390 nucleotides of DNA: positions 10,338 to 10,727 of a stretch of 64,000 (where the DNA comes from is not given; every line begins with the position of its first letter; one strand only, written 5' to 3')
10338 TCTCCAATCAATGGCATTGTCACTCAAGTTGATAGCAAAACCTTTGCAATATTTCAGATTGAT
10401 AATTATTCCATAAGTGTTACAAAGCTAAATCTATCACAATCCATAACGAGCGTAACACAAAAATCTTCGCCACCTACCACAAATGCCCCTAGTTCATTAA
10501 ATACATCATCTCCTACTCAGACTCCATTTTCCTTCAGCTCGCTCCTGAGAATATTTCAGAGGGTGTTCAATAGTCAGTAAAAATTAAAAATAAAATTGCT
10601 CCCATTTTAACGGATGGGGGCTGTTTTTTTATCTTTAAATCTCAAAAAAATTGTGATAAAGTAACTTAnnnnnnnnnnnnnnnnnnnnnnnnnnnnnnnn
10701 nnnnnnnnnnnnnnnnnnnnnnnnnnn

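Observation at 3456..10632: Three tandem LVIVD-repeat surface-protein paralogs sharing one promoter, SD-less leaders and a conserved C-terminal tail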

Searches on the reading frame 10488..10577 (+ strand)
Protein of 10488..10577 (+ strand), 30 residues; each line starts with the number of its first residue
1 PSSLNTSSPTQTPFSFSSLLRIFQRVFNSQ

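Call 36: search_protein_representatives(alignment_id=A1)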
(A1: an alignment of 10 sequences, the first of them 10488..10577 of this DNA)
Query: 10 sequences, 21 profile positions. Proteins with E-value up to 0.001 (for the whole library): 8; up to 1e-10: 0; up to 1e-30: 0. The best 8 are listed.
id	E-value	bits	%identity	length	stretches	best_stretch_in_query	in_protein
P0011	1.1e-06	44.0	-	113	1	1-20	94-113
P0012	1.2e-05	40.7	-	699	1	1-20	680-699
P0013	6.0e-05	38.4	-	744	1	1-20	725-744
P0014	6.2e-05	38.4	-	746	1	1-20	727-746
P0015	6.8e-05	38.3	-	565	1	1-20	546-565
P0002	1.6e-04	37.1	-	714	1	2-21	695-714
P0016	1.8e-04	36.9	-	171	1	1-18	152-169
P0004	3.8e-04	35.9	-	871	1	2-21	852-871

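Call 40: find_encoding_contigs(protein=P0014, flank=10000, max_places=2)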
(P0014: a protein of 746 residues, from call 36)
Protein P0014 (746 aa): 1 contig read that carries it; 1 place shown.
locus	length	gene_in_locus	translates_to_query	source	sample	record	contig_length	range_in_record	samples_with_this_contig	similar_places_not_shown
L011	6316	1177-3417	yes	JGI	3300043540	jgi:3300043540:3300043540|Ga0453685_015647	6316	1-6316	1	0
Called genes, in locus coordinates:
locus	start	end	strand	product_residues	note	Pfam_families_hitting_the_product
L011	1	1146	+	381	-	?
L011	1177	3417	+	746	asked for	-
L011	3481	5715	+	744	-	-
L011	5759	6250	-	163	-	-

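Call 41: find_encoding_contigs(protein=P0012, flank=10000, max_places=2)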
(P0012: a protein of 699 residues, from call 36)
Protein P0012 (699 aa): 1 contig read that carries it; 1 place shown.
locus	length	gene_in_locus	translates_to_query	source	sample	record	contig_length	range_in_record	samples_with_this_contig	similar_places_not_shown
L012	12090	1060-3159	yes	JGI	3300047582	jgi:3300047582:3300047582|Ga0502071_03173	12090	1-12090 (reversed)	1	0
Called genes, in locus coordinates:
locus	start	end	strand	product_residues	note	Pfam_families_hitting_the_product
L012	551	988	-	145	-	PF01668:SmpB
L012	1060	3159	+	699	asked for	-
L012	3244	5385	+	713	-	-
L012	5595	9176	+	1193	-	PF00133:tRNA-synt_1, PF00300:His_Phos_1, PF00133:tRNA-synt_1, PF09334:tRNA-synt_1g (weak), PF08264:Anticodon_1, PF19302:DUF5915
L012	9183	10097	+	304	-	PF03547:Mem_trans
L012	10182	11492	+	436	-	PF00232:Glyco_hydro_1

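Call 42: find_encoding_contigs(protein=P0013, flank=10000, max_places=2)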
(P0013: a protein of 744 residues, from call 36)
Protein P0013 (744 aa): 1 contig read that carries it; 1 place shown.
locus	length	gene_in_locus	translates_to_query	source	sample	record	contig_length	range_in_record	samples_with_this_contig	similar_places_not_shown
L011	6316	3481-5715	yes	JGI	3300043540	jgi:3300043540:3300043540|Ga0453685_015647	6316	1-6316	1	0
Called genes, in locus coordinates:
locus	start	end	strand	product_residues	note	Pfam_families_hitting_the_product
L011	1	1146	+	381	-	?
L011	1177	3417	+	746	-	-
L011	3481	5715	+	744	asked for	-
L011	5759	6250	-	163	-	-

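Call 56: find_related_loci(query=A1, collection=metagenome_contigs, flank=8000)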
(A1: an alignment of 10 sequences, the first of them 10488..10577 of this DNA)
Query A1 (30 aa) in metagenome_contigs; peptide patterns used: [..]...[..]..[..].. (x = any residue, [..] = any of these).
600 stretches matched a pattern, but none encodes a relative of the query by tblastn (E <= 1e-3).
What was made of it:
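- Tried and rejected: 600 pattern matches, none confirmed because the query is too short (call 56).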
